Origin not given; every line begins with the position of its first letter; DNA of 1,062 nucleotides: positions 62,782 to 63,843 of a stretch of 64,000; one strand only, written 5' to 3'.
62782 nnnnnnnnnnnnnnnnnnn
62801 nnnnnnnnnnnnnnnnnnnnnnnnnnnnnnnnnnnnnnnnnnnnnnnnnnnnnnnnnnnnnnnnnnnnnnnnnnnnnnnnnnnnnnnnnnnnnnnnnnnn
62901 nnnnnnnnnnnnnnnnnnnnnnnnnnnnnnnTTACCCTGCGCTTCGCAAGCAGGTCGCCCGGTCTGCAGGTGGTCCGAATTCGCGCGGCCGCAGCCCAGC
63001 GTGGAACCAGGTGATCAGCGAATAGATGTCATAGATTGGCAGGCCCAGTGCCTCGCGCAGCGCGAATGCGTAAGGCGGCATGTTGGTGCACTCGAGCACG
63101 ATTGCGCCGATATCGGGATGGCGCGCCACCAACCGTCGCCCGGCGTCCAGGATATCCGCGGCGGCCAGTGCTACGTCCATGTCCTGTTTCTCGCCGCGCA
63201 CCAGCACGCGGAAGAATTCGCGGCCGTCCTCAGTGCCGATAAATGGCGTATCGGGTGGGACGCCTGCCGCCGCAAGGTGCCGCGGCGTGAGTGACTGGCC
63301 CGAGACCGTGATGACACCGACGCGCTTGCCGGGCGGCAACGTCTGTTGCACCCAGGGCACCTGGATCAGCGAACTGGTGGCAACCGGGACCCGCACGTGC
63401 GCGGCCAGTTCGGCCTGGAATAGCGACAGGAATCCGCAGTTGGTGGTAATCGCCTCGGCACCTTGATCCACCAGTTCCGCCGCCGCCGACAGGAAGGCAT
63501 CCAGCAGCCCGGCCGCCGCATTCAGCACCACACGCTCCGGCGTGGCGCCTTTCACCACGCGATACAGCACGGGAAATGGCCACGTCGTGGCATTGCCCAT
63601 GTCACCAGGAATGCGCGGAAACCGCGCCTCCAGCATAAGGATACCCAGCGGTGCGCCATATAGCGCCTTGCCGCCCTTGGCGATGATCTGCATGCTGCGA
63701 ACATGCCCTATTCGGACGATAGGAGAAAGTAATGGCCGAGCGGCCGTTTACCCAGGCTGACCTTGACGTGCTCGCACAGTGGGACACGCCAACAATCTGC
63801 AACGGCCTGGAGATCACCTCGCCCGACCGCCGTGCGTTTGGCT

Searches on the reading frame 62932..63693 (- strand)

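Call 74: search_protein_families(library=pfam, proteins=[window:62932-63693:-], max_evalue=0.00001)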
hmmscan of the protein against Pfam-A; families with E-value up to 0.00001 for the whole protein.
window:62932-63693:- (253 aa): 1 family
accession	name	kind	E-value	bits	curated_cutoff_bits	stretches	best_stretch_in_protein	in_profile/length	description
PF01177.27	Asp_Glu_race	-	4.6e-11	43.3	31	0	122-224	108-204/211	Asp/Glu/Hydantoin racemase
